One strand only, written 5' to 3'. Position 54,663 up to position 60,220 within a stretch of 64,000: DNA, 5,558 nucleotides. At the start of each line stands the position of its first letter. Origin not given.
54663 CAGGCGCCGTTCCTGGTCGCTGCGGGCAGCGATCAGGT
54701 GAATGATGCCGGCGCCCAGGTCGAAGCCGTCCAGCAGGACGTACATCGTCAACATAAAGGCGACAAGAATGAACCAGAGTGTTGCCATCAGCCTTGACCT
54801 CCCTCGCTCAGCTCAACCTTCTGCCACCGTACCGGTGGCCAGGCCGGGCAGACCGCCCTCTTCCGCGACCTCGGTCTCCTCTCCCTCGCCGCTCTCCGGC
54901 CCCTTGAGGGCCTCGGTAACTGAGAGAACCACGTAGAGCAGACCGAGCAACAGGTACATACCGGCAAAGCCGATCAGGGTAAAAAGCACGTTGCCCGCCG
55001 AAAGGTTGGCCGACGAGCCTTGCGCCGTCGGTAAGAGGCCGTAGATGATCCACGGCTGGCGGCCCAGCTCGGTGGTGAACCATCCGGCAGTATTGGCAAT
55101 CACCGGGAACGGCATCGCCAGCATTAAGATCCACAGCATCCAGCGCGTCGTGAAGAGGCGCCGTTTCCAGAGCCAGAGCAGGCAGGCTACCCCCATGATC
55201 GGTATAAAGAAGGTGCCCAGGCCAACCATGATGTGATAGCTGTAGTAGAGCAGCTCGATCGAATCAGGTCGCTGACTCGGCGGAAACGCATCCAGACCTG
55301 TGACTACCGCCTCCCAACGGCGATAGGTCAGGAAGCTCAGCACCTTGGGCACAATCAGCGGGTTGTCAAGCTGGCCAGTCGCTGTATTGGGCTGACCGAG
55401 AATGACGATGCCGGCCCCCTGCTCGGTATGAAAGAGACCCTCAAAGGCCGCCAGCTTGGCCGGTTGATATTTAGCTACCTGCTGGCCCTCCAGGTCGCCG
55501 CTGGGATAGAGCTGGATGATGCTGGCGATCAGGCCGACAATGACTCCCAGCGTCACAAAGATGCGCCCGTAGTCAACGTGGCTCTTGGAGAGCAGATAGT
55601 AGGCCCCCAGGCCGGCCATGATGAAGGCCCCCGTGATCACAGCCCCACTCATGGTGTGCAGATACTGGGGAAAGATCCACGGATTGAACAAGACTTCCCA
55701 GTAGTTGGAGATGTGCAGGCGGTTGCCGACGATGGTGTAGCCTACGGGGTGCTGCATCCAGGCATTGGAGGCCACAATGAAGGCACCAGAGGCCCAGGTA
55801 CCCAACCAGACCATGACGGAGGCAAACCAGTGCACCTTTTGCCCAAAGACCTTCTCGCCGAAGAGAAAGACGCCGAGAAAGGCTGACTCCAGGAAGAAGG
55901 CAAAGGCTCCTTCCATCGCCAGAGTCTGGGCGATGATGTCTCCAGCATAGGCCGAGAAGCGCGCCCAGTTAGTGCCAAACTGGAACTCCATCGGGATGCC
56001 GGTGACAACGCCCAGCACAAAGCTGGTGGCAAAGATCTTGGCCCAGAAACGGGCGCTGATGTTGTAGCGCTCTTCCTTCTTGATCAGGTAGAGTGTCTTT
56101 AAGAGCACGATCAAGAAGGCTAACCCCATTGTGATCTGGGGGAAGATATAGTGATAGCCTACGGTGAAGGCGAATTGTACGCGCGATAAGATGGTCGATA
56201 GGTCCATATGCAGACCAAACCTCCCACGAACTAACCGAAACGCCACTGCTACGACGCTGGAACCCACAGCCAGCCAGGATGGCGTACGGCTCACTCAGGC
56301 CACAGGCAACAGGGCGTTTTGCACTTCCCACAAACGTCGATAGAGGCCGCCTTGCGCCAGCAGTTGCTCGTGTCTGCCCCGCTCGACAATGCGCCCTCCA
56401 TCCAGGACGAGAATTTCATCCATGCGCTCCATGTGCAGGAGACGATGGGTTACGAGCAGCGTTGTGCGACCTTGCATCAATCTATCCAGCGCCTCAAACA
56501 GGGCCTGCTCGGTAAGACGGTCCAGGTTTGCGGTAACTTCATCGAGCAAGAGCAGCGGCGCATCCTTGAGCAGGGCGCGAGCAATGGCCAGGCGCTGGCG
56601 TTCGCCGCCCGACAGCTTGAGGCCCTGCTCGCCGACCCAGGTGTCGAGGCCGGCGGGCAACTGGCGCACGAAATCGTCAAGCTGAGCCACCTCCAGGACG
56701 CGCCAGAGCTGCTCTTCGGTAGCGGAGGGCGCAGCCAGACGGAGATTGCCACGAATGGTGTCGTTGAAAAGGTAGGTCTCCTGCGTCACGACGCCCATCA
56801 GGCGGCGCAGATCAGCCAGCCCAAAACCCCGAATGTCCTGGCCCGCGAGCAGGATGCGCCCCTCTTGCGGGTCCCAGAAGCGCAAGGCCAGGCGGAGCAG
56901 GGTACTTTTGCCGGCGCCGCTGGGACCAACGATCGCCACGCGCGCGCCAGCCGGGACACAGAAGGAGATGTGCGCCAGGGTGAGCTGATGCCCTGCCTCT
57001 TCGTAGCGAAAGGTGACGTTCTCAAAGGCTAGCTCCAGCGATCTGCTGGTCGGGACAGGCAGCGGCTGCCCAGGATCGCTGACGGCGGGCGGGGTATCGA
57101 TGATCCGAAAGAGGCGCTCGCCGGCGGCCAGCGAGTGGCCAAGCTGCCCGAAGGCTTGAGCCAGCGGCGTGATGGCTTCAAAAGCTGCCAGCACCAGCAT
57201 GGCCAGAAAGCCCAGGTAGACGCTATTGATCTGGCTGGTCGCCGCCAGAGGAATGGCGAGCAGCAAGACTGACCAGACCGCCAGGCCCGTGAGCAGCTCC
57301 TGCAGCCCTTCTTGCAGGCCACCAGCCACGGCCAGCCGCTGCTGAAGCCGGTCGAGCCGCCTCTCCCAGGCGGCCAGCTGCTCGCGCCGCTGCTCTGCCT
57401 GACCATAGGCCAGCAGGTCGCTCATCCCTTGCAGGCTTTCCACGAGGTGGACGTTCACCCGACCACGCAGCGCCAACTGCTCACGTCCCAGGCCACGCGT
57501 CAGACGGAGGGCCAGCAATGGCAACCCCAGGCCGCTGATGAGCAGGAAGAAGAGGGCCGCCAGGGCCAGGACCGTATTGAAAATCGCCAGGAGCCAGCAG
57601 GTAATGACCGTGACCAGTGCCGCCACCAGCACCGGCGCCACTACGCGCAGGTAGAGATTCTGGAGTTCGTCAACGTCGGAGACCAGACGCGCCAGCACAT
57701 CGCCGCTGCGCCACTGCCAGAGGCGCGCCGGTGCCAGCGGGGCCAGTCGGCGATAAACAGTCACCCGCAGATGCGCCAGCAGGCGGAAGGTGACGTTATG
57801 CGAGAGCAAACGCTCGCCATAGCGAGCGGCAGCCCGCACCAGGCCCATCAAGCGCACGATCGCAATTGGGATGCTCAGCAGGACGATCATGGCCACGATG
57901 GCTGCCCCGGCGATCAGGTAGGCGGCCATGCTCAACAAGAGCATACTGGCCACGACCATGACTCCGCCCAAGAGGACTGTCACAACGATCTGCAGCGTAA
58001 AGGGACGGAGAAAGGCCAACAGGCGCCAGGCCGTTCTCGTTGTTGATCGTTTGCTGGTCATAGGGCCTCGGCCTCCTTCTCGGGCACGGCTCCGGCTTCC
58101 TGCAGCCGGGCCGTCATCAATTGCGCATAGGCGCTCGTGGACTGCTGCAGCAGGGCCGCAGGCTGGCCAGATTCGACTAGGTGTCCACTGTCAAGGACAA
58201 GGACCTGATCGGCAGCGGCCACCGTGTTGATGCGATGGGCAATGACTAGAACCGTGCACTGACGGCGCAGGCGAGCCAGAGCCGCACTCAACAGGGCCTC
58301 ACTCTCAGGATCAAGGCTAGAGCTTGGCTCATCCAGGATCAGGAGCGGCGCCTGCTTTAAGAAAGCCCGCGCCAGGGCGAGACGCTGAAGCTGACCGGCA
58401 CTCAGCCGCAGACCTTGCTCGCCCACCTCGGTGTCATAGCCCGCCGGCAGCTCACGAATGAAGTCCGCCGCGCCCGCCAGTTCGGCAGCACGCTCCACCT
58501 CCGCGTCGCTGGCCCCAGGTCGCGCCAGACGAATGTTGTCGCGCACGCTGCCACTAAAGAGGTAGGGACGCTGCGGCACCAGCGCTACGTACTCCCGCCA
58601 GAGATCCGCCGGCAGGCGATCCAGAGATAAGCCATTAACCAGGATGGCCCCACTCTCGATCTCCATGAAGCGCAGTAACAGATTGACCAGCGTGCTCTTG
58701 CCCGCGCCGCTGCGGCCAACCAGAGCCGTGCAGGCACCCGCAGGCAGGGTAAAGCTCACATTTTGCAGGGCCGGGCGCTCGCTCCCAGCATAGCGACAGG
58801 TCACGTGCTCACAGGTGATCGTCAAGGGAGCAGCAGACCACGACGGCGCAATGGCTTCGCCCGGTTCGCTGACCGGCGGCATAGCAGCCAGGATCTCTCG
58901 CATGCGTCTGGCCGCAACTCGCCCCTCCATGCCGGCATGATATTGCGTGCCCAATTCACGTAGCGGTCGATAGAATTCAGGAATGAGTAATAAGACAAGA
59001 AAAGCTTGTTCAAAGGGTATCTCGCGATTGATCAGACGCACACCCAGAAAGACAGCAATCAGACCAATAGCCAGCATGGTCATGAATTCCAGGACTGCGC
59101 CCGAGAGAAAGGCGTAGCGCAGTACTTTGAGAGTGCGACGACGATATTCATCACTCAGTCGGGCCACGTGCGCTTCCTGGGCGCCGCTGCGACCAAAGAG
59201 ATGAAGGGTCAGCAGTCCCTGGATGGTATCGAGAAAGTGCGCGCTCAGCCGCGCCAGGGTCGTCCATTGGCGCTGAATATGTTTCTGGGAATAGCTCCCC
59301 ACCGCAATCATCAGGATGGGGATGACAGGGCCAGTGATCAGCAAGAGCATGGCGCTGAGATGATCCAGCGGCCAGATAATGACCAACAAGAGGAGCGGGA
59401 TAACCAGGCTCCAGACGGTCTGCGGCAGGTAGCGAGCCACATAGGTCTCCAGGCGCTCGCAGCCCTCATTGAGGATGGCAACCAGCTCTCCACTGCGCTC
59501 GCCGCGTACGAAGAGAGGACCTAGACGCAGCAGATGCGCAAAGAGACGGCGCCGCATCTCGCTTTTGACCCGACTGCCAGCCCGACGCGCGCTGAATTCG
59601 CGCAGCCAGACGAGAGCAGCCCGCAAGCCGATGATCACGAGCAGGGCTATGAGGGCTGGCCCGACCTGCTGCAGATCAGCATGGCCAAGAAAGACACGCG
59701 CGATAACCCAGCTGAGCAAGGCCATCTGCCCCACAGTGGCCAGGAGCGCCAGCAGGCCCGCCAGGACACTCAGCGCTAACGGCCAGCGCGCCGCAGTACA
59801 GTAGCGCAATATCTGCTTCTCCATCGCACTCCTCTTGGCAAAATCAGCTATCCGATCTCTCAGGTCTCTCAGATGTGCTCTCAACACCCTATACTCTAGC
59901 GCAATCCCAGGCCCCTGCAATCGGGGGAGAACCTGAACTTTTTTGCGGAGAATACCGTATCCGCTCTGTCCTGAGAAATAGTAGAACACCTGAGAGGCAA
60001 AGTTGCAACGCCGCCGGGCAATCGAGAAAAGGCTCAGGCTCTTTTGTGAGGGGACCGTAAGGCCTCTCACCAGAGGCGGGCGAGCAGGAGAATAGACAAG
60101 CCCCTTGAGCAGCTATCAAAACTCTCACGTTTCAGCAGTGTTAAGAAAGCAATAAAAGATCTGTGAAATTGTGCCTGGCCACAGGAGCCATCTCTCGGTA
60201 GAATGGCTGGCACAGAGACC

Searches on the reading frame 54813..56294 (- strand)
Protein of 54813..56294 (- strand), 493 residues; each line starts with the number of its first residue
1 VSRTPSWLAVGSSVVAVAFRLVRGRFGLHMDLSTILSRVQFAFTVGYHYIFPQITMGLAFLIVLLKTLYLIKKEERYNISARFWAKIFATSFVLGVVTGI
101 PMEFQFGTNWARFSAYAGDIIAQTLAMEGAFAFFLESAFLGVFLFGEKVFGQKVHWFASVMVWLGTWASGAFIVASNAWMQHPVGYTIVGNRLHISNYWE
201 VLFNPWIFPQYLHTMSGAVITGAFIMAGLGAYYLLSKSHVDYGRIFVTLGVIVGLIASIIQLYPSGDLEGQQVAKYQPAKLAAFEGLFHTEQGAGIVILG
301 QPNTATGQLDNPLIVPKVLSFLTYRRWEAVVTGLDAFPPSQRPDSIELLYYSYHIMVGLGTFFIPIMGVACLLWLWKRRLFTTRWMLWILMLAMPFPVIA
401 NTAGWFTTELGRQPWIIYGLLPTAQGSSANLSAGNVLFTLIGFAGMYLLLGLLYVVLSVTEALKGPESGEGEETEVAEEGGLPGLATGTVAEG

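Call 16: search_protein_families(library=pfam, proteins=[window:54813-56294:-], max_evalue=0.0001)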
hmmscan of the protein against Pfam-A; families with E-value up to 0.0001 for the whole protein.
window:54813-56294:- (493 aa): 1 family
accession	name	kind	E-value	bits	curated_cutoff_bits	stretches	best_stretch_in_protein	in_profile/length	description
PF01654.22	Cyt_bd_oxida_I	-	4.7e-147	490.3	26.2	1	36-466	1-418/418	Cytochrome bd terminal oxidase subunit I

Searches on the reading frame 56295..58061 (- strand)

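Call 16: search_protein_families(library=pfam, proteins=[window:56295-58061:-], max_evalue=0.0001)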
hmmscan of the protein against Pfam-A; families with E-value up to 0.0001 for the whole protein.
window:56295-58061:- (588 aa): 4 families
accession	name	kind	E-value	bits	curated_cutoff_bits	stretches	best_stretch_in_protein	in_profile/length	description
PF00005.33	ABC_tran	-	5.5e-31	108.4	25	1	363-511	2-137/137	ABC transporter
PF00664.28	ABC_membrane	-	3.1e-11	43.9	28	1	23-289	3-266/274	ABC transporter transmembrane region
PF02463.25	SMC_N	-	1.1e-07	32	40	1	482-551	136-209/220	RecF/RecN/SMC N terminal domain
PF13304.12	AAA_21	-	4.8e-07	30.6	27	0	464-539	221-298/304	AAA domain, putative AbiEii toxin, Type IV TA system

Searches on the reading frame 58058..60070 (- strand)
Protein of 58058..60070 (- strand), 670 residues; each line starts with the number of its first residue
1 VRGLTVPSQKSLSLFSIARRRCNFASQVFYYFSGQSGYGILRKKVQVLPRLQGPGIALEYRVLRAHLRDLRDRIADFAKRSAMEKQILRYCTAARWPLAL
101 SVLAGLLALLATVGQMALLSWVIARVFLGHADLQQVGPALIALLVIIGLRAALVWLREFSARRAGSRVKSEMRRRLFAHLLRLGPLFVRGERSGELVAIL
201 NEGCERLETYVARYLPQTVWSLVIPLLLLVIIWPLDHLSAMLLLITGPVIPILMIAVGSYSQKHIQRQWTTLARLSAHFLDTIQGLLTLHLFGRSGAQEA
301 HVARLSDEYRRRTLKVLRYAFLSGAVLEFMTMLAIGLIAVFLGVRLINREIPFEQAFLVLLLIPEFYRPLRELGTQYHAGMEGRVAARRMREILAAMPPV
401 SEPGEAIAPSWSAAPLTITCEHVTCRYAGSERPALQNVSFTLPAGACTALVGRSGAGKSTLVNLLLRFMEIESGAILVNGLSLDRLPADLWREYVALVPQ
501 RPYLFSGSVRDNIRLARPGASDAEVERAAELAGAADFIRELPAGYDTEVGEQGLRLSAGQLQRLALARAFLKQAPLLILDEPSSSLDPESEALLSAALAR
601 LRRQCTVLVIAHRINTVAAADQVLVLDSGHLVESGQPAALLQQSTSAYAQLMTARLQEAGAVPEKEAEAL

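Call 16: search_protein_families(library=pfam, proteins=[window:58058-60070:-], max_evalue=0.0001)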
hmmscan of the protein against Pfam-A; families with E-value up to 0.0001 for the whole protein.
window:58058-60070:- (670 aa): 6 families
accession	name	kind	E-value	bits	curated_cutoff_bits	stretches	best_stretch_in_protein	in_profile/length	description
PF00664.28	ABC_membrane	-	2.9e-37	129.3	28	1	103-362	3-268/274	ABC transporter transmembrane region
PF00005.33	ABC_tran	-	2.6e-30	106.2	25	1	435-583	1-136/137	ABC transporter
PF02463.25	SMC_N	-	9.5e-08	32.2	40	1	556-624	137-209/220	RecF/RecN/SMC N terminal domain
PF13304.12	AAA_21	-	1.1e-06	29.4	27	0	529-603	220-288/304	AAA domain, putative AbiEii toxin, Type IV TA system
PF13401.12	AAA_22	-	3.7e-05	24.5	27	0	446-587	6-97/130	AAA domain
PF13191.12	AAA_16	-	5e-05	24.3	32.6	0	446-610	25-167/167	AAA ATPase domain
